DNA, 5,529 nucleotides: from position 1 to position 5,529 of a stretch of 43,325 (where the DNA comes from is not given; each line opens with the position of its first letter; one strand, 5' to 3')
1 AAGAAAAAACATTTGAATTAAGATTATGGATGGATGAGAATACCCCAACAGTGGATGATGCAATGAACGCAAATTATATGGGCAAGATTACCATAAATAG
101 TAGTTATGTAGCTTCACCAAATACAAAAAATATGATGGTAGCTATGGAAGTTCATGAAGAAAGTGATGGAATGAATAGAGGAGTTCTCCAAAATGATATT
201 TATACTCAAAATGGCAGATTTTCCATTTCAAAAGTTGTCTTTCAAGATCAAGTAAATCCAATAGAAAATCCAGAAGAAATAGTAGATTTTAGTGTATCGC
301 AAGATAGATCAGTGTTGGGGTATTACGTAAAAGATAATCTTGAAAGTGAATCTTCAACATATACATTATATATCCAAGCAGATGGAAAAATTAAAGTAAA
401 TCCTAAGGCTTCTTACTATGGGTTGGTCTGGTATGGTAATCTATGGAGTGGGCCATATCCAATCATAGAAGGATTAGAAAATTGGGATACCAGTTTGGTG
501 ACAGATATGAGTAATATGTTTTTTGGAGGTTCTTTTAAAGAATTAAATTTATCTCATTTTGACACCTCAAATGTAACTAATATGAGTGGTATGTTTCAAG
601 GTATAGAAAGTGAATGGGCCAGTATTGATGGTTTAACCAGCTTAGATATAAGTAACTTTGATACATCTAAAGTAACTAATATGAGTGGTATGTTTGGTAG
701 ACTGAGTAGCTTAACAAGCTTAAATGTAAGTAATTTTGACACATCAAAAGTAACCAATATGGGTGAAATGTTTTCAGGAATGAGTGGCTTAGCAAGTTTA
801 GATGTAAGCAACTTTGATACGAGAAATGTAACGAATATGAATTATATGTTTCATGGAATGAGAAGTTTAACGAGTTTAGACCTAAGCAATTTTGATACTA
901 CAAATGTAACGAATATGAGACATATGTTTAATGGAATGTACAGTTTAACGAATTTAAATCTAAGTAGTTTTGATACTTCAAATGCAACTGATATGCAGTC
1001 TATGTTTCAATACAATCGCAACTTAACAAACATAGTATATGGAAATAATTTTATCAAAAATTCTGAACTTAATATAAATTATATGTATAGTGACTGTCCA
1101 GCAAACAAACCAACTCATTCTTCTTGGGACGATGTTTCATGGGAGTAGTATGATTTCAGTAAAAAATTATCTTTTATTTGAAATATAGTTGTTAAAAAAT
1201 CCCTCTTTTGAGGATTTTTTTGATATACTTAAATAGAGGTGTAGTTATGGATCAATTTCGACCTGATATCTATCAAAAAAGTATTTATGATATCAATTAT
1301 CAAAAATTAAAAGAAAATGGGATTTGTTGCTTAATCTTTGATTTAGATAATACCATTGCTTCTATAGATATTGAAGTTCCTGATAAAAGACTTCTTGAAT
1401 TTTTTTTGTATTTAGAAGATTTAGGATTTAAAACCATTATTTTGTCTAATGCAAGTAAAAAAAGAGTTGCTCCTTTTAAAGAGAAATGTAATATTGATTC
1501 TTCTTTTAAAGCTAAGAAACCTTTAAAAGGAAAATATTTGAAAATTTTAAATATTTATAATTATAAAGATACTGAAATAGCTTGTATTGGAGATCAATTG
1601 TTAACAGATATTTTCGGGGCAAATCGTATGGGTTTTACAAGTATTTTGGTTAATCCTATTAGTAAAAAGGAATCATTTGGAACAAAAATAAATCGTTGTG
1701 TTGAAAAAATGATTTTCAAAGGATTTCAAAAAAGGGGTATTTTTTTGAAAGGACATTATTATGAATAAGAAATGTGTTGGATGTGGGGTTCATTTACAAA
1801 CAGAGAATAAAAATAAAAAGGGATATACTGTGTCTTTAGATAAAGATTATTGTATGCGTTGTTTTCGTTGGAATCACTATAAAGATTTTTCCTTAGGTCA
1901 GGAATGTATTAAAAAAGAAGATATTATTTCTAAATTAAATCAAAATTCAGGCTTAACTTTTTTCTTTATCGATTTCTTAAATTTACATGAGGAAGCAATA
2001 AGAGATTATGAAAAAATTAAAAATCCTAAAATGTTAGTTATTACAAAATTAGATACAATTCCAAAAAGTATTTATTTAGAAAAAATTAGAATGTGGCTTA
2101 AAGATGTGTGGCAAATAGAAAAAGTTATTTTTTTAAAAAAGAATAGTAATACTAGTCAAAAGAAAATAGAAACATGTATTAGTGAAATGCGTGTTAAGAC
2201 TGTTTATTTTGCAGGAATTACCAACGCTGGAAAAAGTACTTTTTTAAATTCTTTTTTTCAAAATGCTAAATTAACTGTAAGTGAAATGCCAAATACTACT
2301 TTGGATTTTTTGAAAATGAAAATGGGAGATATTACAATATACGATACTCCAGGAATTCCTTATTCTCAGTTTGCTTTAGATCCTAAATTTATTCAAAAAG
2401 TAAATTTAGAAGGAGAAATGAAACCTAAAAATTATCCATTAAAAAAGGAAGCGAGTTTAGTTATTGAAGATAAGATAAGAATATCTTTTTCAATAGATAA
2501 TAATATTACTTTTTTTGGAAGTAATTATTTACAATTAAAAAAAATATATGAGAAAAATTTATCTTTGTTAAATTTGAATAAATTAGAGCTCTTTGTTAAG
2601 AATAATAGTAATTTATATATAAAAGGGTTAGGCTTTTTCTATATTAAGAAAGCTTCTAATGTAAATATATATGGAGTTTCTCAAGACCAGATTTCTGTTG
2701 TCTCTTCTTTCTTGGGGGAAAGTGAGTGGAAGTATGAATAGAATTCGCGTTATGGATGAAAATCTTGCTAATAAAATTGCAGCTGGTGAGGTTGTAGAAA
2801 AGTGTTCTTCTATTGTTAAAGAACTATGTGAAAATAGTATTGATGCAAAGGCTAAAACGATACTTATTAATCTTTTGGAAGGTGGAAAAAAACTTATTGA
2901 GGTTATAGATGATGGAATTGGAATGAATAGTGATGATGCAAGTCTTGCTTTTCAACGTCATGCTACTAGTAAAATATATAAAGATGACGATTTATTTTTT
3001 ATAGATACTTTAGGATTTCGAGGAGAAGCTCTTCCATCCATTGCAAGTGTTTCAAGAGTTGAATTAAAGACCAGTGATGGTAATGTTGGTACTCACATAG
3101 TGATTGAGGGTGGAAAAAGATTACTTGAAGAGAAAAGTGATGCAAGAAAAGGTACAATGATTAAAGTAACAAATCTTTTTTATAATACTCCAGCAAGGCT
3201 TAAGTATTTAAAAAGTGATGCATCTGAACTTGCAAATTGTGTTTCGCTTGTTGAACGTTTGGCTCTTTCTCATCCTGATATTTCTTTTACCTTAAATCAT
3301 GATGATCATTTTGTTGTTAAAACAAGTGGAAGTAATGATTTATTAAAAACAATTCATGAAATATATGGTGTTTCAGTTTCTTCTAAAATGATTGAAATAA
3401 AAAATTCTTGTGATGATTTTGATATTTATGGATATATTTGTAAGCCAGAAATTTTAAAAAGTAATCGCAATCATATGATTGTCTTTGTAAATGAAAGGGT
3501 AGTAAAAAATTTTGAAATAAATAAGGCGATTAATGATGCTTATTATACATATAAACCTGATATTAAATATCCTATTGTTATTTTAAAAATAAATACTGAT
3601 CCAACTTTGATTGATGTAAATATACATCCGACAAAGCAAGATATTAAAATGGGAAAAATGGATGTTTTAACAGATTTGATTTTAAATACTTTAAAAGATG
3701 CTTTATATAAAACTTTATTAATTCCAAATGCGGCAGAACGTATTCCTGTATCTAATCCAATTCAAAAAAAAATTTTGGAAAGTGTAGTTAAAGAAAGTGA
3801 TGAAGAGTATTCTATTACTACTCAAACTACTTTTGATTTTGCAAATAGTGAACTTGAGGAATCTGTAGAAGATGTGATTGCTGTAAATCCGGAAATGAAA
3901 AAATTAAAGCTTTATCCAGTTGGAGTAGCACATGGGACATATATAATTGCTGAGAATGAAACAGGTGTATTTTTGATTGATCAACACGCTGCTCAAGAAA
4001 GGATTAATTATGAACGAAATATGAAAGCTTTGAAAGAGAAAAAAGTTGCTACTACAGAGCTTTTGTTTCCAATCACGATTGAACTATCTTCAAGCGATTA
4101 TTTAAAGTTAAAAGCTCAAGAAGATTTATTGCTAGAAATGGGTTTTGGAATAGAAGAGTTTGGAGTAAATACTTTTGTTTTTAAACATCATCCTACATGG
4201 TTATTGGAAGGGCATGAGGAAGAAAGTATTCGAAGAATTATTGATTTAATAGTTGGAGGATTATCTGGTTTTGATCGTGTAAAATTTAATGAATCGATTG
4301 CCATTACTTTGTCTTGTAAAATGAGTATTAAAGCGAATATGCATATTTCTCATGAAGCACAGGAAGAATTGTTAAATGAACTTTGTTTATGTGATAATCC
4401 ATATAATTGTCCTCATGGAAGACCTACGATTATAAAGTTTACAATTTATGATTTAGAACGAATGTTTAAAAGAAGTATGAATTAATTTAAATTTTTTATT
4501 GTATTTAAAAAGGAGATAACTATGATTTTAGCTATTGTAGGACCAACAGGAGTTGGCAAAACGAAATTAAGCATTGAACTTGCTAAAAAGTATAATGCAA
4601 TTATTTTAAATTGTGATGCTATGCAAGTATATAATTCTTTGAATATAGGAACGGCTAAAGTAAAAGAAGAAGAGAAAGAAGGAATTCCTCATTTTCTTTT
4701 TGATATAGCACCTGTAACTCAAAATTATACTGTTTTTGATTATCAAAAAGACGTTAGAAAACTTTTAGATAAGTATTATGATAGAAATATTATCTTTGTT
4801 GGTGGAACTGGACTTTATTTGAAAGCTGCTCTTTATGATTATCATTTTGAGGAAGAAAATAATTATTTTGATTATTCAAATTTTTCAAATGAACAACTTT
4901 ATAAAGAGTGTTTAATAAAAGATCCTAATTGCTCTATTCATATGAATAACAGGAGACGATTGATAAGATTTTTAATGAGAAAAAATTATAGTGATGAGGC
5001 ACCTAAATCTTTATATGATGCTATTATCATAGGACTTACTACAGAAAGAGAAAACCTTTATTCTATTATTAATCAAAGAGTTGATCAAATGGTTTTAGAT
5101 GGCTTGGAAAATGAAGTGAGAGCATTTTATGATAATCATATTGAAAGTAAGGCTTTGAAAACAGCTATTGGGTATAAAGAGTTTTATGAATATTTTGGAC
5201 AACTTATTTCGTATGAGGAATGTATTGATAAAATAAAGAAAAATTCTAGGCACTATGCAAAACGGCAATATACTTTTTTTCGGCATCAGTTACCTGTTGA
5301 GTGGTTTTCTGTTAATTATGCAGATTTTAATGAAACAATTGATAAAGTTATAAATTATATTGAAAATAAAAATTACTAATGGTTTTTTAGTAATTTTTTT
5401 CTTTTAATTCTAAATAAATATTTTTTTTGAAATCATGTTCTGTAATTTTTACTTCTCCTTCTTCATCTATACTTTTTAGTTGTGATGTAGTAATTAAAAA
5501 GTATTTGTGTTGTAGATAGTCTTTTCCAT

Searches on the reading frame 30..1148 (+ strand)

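Call 61: search_protein_families(library=pfam, proteins=[window:30-1148:+])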
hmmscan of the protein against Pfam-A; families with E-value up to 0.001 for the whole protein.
window:30-1148:+ (372 aa): 5 families
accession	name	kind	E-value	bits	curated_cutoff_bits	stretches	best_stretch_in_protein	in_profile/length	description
PF03382.20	DUF285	-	8.5e-56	187.3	25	3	147-249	15-108/120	Mycoplasma protein of unknown function, DUF285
PF25013.1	LRR_Zer-1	-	4.2e-06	27.4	27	0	198-287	6-95/137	Zer-1-like, Leucine-rich repeats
PF23952.1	LRR_EndoS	-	6.9e-05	23.5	27.9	0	224-287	54-115/116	Endo-beta-N-acetylglucosaminidase EndoS LRR domain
PF13855.12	LRR_8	-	0.00014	22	27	0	246-287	19-58/61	Leucine rich repeat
PF24048.1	LRR_NXF1-5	-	0.00034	20.7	30.5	0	277-326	53-102/142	NXF1/2/3/5 leucine-rich repeat domain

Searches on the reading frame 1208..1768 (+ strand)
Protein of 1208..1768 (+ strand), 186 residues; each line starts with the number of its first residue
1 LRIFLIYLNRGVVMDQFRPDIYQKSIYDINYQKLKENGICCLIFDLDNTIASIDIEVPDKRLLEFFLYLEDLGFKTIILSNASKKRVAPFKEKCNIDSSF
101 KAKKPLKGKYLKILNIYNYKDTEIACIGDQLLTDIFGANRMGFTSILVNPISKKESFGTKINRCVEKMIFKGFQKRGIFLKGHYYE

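Call 61: search_protein_families(library=pfam, proteins=[window:1208-1768:+])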
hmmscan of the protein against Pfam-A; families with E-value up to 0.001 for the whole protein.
window:1208-1768:+ (186 aa): 4 families
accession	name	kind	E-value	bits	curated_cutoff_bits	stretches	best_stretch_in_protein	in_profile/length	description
PF09419.16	PGP_phosphatase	-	2.5e-08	34.1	20.4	1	16-148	16-163/168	Mitochondrial PGP phosphatase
PF00702.32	Hydrolase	-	6.8e-08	33.6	26.4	1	60-142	101-191/191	haloacid dehalogenase-like hydrolase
PF13242.12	Hydrolase_like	-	3e-07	30.7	22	1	103-148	3-48/75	HAD-hyrolase-like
PF13419.12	HAD_2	-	1.9e-06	28.5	23.8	1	64-148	86-178/178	Haloacid dehalogenase-like hydrolase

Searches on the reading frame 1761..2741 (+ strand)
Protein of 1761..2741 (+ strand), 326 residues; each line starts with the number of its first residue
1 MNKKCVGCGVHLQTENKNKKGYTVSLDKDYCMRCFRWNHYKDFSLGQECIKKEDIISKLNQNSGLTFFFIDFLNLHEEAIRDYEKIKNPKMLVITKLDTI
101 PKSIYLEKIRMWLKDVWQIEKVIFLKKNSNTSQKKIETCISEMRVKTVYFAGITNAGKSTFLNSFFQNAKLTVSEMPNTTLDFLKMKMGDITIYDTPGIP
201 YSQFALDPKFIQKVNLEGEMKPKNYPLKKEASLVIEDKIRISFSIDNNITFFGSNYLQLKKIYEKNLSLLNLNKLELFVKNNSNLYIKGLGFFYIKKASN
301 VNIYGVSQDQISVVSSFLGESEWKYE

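Call 61: search_protein_families(library=pfam, proteins=[window:1761-2741:+])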
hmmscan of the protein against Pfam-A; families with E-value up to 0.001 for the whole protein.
window:1761-2741:+ (326 aa): 3 families
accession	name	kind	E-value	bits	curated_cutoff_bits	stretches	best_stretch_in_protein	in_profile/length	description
PF01926.29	MMR_HSR1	-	9.1e-13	48.8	21.9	1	148-211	2-57/113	50S ribosome-binding GTPase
PF03193.22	RsgA_GTPase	-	1.5e-08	35.1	30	1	87-200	53-169/174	RsgA GTPase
PF02421.24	FeoB_N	-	0.00065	19.7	27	0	147-202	2-59/156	Ferrous iron transport protein B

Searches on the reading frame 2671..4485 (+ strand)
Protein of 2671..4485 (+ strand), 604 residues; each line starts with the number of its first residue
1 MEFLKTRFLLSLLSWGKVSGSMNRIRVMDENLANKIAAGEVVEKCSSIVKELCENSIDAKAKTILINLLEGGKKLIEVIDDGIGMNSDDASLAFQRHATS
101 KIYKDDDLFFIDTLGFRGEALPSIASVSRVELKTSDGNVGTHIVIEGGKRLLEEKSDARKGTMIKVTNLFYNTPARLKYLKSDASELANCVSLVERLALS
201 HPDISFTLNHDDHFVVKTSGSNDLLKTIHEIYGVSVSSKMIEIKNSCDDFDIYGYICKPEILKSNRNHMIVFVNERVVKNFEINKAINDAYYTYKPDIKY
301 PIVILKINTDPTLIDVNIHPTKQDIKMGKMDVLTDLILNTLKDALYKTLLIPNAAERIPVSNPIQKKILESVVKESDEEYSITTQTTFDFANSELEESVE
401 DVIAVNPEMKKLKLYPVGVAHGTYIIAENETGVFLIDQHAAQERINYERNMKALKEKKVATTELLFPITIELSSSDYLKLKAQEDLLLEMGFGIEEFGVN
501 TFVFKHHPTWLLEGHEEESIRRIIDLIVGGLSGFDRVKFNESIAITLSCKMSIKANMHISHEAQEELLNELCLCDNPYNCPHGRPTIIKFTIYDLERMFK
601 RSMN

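Call 61: search_protein_families(library=pfam, proteins=[window:2671-4485:+])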
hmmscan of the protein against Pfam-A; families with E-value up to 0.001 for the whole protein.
window:2671-4485:+ (604 aa): 4 families
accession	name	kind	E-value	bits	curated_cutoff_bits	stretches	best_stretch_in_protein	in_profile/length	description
PF08676.16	MutL_C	-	7.8e-34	116.8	25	1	418-557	2-140/142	MutL C terminal dimerisation domain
PF01119.25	DNA_mis_repair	-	1.6e-32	112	26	1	228-345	1-118/119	DNA mismatch repair protein, C-terminal domain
PF13589.12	HATPase_c_3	-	4.3e-09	37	25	1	47-102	5-62/137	Histidine kinase-, DNA gyrase B-, and HSP90-like ATPase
PF02518.31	HATPase_c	-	1.8e-06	28.8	26.4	1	46-99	7-63/111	Histidine kinase-, DNA gyrase B-, and HSP90-like ATPase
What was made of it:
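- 2671..4485 (+): MutL mismatch-repair protein. This is context: mismatch repair is probably present, which limits slippage rates. Pfam MutL_C, DNA_mis_repair and HATPase_c_3 (call 61)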

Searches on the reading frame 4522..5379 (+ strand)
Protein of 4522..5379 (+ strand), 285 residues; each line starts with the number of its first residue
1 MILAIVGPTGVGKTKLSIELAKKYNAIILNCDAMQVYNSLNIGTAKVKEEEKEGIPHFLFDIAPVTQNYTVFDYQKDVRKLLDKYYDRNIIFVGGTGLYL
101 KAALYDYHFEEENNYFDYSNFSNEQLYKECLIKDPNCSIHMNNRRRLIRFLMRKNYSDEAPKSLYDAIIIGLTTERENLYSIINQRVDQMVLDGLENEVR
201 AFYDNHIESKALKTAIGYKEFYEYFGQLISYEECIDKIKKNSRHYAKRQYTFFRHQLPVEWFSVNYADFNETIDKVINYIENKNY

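Call 61: search_protein_families(library=pfam, proteins=[window:4522-5379:+])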
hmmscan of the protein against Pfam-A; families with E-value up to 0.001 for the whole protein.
window:4522-5379:+ (285 aa): 3 families
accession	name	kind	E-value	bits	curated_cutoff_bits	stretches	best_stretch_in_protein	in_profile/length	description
PF01715.23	IPPT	-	2.2e-58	198.2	23.6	1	35-256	1-243/243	IPP transferase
PF01745.22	IPT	-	2.3e-08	34.2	20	1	2-67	3-68/233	Isopentenyl transferase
PF13173.12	AAA_14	-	0.00066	20.1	27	0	2-62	4-70/129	AAA domain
